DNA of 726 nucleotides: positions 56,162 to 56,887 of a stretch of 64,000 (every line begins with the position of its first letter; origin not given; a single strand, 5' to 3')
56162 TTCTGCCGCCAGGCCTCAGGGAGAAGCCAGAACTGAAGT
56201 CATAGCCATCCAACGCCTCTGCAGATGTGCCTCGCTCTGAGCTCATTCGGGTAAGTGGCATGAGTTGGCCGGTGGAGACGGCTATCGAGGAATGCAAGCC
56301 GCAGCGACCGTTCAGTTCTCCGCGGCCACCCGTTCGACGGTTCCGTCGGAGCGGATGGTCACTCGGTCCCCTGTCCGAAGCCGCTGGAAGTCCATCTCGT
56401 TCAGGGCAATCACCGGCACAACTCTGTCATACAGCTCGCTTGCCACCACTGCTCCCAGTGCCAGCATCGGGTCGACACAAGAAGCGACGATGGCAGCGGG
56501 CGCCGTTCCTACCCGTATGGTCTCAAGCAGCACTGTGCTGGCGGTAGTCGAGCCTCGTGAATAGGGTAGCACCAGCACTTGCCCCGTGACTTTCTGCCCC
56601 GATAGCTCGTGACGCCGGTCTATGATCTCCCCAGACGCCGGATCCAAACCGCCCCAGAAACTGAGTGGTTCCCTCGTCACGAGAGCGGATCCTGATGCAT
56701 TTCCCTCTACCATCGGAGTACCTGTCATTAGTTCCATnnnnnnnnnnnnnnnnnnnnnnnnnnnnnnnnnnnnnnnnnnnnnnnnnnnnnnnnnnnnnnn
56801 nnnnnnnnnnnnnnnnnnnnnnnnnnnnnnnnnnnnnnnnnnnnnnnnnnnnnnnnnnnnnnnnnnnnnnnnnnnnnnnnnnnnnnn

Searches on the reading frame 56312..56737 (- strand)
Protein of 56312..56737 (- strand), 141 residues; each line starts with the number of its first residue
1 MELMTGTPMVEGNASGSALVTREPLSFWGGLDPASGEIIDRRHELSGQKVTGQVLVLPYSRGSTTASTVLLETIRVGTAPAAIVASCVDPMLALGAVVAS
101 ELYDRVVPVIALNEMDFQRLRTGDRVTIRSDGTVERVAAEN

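Call 7: search_protein_families(library=pfam, proteins=[window:56312-56737:-])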
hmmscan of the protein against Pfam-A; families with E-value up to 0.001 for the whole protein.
window:56312-56737:- (141 aa): 1 family
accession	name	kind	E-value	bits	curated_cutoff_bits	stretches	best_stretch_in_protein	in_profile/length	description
PF01989.23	AcnX_swivel_put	-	4.8e-28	97.2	27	1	25-100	1-76/80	Aconitase X swivel domain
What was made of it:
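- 56312..56737 (-): AcnX small (swivel) subunit, 141 aa; its start overlaps the large-subunit stop by 10 nt. Pfam PF01989, 97 bits (call 7).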

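Call 61: search_solved_structures(query=window:56312-56737:-, show_alignments=2, max_evalue=0.01)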
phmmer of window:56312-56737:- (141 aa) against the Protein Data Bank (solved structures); distinct sequences matched with E-value up to 0.01: 5.
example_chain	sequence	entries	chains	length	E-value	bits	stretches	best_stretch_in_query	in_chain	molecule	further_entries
7cnp_A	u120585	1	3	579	1.6e-28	102.5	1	9-132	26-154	cis-3-hydroxy-L-proline dehydratase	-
7d2r_A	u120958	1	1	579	1.7e-28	102.5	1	9-132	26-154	cis-3-hydroxy-L-proline dehydratase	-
7cnq_A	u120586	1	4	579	4.4e-28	101.1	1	9-132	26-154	cis-3-hydroxy-L-proline dehydratase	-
2hi6_A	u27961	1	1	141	1.7e-20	76.5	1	9-139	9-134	UPF0107 protein AF0055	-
7cnr_B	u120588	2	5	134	2.6e-19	72.7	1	5-134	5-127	UPF0107 protein TK1248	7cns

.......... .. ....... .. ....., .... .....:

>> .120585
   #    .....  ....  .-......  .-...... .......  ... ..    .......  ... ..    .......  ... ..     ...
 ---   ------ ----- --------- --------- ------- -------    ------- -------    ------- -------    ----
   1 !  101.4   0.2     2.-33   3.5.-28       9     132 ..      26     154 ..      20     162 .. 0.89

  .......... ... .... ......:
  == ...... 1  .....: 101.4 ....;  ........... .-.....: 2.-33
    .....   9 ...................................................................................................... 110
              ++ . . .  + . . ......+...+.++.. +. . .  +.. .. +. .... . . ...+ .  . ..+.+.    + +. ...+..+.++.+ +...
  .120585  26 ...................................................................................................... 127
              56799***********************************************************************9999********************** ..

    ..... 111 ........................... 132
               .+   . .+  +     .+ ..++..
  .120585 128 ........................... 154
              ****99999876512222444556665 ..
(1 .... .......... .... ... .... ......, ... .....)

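Call 70: search_protein_families(library=ncbifam, proteins=[window:56312-56737:-], max_evalue=0.00001)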
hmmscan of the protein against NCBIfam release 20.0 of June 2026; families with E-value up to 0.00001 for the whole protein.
window:56312-56737:- (141 aa): 2 families
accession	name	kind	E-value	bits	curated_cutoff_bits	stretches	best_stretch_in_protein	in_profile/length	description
NF051439.1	C3LHypDHLhpIPSEAE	equivalog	5.5e-40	137.3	700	1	9-131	3-125/555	cis-3-hydroxy-L-proline dehydratase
NF003046.0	PRK03955.1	equivalog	2.8e-27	95.2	163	1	5-133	5-126/132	DUF126 domain-containing protein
